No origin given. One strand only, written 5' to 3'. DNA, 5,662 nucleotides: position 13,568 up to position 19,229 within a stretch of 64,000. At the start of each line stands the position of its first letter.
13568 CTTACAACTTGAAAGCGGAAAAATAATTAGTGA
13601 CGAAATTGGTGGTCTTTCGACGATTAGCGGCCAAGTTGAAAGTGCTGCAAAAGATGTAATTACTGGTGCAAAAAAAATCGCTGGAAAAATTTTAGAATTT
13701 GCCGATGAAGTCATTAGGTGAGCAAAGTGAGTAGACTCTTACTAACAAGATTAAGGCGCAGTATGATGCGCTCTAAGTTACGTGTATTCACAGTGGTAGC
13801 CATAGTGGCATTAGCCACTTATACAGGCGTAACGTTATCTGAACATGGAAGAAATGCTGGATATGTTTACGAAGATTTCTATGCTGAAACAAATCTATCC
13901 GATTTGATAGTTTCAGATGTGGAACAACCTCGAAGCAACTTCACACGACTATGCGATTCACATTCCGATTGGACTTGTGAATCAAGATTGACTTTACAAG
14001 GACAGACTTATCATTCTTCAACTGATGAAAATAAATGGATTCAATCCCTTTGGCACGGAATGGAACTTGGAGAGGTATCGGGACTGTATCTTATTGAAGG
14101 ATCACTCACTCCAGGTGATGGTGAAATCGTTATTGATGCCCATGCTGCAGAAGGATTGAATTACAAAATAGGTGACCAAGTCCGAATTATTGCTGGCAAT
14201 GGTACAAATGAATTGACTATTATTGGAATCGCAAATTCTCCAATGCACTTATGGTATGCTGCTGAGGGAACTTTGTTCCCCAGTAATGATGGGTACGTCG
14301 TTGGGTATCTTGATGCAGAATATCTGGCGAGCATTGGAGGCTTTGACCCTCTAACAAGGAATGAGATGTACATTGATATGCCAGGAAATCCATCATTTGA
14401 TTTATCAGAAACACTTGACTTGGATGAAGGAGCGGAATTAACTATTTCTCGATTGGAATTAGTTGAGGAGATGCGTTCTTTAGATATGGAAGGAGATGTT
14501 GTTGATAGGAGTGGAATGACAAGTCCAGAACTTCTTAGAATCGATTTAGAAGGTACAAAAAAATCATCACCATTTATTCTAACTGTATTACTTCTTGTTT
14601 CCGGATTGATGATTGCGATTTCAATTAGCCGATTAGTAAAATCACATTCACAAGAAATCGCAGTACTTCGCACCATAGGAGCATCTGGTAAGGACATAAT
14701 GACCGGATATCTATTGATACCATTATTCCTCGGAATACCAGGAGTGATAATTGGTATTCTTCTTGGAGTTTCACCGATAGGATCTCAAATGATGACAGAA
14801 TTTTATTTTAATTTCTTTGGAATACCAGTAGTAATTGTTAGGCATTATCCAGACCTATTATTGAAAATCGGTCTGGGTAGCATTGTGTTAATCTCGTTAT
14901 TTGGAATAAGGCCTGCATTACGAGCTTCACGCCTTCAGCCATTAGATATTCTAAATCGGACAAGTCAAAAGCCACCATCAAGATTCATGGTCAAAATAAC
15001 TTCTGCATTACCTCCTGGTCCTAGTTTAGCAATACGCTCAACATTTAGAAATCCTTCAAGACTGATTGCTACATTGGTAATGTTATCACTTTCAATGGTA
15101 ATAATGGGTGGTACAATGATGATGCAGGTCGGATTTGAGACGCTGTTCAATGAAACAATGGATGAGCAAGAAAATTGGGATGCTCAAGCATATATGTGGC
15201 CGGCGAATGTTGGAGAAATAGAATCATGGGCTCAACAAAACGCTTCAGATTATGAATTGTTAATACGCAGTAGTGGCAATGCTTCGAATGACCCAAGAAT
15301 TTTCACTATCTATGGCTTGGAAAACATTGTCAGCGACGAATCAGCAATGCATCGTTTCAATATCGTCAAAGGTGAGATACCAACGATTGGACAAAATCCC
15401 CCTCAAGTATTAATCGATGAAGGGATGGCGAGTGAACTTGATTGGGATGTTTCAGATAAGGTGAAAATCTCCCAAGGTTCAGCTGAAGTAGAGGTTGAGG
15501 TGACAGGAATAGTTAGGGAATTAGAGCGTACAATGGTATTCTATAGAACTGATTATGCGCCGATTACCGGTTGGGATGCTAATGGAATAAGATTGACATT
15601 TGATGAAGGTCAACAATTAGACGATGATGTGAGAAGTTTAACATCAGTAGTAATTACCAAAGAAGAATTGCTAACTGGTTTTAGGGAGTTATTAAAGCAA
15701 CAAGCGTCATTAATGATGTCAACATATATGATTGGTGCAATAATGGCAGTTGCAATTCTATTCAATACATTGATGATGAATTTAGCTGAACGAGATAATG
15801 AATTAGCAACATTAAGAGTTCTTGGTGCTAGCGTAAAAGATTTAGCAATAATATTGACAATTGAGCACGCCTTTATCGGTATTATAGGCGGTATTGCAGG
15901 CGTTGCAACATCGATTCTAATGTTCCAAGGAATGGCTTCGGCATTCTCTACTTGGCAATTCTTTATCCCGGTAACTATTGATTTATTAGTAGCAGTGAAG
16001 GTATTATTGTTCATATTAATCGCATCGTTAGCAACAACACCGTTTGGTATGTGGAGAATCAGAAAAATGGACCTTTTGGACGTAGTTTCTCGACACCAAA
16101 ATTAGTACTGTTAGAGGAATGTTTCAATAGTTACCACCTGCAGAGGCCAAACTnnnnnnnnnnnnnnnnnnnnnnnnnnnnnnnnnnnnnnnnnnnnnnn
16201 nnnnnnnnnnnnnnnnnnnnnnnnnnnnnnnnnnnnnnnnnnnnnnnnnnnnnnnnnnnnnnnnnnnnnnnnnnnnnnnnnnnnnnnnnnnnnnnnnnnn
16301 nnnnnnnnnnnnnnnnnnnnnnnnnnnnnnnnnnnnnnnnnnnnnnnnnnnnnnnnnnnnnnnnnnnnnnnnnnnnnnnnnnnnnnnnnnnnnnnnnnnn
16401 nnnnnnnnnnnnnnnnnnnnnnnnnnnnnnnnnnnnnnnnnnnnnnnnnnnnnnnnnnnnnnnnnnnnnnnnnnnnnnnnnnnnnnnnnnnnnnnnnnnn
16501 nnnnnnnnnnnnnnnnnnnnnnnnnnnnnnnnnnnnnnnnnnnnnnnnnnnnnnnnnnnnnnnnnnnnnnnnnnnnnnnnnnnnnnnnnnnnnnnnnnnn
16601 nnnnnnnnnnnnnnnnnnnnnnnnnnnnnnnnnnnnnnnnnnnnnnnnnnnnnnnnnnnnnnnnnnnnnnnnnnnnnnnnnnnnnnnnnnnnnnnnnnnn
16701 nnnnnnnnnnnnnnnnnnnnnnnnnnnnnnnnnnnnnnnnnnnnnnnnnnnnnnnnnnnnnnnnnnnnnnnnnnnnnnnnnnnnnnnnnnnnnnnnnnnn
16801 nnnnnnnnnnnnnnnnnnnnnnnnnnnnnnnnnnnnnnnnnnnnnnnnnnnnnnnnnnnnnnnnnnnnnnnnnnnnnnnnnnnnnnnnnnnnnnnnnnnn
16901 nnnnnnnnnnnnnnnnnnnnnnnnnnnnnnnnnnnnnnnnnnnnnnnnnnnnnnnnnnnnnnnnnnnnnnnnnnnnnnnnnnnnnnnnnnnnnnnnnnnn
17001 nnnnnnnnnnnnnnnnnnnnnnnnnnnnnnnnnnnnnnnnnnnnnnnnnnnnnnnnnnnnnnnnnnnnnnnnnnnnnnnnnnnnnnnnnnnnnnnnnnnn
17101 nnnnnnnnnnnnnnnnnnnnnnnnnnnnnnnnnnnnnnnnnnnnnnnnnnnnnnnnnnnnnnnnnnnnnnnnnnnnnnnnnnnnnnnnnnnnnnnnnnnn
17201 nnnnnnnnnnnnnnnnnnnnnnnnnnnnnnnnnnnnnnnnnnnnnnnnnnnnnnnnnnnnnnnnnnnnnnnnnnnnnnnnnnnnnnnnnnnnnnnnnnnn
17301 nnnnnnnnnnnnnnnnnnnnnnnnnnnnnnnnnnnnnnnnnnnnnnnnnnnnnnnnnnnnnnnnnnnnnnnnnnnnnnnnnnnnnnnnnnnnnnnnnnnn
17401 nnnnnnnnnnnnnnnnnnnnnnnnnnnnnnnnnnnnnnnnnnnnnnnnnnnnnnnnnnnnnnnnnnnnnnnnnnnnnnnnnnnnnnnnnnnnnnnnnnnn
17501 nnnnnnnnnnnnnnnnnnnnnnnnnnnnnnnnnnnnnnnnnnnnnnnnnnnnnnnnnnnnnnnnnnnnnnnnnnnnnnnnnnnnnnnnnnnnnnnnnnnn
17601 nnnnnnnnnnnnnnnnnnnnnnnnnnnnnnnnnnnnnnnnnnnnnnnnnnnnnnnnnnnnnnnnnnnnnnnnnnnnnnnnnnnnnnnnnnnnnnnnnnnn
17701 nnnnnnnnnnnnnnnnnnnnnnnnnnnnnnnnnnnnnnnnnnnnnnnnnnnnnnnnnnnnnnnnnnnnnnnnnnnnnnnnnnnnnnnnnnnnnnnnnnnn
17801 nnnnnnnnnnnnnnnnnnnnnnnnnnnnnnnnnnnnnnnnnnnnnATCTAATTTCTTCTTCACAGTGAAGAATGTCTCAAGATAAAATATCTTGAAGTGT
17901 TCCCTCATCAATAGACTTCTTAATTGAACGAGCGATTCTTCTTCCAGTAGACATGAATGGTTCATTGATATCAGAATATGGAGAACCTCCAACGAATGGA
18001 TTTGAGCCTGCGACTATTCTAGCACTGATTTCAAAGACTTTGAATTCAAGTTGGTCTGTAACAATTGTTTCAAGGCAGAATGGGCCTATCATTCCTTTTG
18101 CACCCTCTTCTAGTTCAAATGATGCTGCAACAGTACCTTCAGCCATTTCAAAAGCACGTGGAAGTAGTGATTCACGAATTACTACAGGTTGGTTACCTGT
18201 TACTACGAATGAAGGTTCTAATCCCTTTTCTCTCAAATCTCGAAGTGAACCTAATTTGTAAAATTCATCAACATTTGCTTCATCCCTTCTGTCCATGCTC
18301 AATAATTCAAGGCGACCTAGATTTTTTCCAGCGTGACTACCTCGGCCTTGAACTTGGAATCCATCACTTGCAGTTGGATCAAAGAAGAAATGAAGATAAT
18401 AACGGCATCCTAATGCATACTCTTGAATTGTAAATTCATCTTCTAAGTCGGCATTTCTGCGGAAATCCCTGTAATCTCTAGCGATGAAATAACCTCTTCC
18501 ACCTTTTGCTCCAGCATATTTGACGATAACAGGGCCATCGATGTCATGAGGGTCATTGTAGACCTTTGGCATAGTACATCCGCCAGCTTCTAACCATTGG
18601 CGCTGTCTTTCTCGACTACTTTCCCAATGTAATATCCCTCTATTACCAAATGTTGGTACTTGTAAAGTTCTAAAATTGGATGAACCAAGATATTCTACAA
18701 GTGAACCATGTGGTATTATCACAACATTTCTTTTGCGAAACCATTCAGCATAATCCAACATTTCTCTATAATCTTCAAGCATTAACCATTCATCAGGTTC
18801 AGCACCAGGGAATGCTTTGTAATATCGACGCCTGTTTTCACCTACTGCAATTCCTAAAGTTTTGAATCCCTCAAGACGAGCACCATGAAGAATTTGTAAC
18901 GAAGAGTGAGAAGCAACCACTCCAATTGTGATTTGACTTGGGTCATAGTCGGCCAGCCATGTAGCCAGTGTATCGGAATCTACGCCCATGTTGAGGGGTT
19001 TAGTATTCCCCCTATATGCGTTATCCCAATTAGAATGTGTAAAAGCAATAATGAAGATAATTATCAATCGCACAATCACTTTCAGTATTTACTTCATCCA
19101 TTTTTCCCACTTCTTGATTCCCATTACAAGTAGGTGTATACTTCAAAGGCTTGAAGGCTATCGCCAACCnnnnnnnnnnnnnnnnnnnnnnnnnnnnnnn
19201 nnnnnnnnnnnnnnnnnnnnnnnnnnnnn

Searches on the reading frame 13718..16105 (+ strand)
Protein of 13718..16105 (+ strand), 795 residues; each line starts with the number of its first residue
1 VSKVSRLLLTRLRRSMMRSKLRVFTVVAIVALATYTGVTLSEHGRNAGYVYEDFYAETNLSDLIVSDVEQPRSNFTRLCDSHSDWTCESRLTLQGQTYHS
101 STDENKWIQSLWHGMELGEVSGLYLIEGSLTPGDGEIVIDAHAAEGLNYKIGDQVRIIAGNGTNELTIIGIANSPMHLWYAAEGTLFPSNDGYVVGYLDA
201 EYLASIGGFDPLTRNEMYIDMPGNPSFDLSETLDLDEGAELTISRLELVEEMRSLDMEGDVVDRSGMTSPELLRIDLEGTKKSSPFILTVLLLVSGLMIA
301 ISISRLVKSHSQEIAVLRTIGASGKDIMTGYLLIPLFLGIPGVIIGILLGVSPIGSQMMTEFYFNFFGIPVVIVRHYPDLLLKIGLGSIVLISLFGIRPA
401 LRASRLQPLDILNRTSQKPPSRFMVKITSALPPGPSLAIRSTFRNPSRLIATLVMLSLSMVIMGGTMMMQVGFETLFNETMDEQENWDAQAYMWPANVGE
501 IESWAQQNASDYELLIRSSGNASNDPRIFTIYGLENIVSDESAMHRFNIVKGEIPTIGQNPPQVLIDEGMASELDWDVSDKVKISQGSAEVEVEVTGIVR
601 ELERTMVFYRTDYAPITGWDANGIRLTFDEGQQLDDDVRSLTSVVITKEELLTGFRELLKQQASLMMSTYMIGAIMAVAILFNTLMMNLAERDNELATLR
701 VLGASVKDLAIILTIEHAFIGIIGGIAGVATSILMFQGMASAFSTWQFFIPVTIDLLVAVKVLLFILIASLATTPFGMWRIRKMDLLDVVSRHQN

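Call 3: search_protein_families(library=pfam, proteins=[window:13718-16105:+], max_evalue=1)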
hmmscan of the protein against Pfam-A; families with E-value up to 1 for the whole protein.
window:13718-16105:+ (795 aa): 3 families
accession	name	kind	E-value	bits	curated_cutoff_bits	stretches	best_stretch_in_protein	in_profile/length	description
PF02687.27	FtsX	-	2.3e-26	92.7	25.5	2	286-408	2-120/120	FtsX-like permease C-terminal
PF12704.14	MacB_PCD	-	4e-08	34.2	27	2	467-634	40-197/207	MacB-like periplasmic core domain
PF03265.21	DNase_II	-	0.29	10.7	23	1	34-110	201-278/326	Deoxyribonuclease II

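Call 68: search_protein_families(library=padloc, proteins=[window:13718-16105:+], max_evalue=0.001)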
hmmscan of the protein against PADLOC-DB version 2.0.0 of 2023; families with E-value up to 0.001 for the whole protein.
window:13718-16105:+ (795 aa): 1 family
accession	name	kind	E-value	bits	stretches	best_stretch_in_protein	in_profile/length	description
PDLC01991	CARF_m8--CARF_LolE_TM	-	6.5e-05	19.2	1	674-773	444-535/810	-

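Call 69: search_protein_families(library=ncbifam, proteins=[window:13718-16105:+], max_evalue=0.00001)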
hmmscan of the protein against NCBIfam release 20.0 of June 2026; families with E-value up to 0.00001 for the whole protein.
window:13718-16105:+ (795 aa): 6 families
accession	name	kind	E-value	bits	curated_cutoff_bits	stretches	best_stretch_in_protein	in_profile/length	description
TIGR02212.1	lolCE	equivalog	2.8e-20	72.6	362.45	1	286-413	271-409/411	lipoprotein-releasing ABC transporter permease subunit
TIGR03434.1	ADOP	subfamily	4.1e-11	41.7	622.3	1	661-774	267-379/803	ADOP family duplicated permease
NF008076.0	PRK10814.1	exception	1.1e-09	37.8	473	0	286-411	269-395/399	lipoprotein-releasing ABC transporter permease subunit LolC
NF041854.1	ABC_perm_YbbP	equivalog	1.1e-07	30.2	999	0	560-731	575-752/806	putative ABC transporter permease subunit YbbP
NF008357.0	PRK11146.1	exception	1.3e-07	30.8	439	0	296-413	281-412/414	lipoprotein-releasing ABC transporter permease subunit LolE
TIGR02213.1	lolE_release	exception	2.1e-07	30.1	540.35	0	294-352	279-337/411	lipoprotein-releasing ABC transporter permease subunit LolE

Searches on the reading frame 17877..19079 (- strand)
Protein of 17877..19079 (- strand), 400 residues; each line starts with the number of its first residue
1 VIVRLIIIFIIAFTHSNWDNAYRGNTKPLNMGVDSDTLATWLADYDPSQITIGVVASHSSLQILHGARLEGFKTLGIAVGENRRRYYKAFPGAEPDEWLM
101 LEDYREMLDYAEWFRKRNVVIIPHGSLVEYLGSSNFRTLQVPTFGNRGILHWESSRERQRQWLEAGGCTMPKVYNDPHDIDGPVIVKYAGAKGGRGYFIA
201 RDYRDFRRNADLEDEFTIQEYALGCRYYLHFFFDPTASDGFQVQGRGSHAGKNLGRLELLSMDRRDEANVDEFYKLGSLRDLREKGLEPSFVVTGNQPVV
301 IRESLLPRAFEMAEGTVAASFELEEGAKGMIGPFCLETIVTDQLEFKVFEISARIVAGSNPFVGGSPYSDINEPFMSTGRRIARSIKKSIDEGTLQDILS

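Call 3: search_protein_families(library=pfam, proteins=[window:17877-19079:-], max_evalue=1)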
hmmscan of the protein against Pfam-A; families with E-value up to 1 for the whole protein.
window:17877-19079:- (400 aa): 3 families
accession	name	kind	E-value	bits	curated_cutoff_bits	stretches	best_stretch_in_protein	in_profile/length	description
PF06973.17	DUF1297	-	3.8e-49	167.2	23.8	1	214-399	21-187/188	Domain of unknown function (DUF1297)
PF06849.18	DUF1246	-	1e-36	126.1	25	1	52-174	1-122/122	Protein of unknown function (DUF1246)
PF02786.22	CPSase_L_D2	-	0.1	12.6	19.8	1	178-208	35-65/211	Carbamoyl-phosphate synthase L chain, ATP binding domain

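Call 69: search_protein_families(library=ncbifam, proteins=[window:17877-19079:-], max_evalue=0.00001)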
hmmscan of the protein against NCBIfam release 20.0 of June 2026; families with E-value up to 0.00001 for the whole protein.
window:17877-19079:- (400 aa): 6 families
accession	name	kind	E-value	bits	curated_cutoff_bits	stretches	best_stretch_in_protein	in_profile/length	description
NF009781.0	PRK13278.1-6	subfamily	6.2e-139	462.8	603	1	38-400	7-356/356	formate--phosphoribosylaminoimidazolecarboxamide ligase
NF009783.0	PRK13278.2-4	equivalog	2.2e-90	303.1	590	1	37-399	4-355/356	formate--phosphoribosylaminoimidazolecarboxamide ligase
NF009780.0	PRK13278.1-5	equivalog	7.2e-89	298.3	556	1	35-400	4-361/361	formate--phosphoribosylaminoimidazolecarboxamide ligase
NF009779.0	PRK13278.1-3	equivalog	1e-84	284.6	580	1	50-399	3-332/333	formate--phosphoribosylaminoimidazolecarboxamide ligase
NF009778.0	PRK13278.1-1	equivalog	7.6e-77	258.7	570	1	49-399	19-355/356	formate--phosphoribosylaminoimidazolecarboxamide ligase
NF009782.0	PRK13278.2-1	equivalog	2.3e-37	129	482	1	52-398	3-308/310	formate--phosphoribosylaminoimidazolecarboxamide ligase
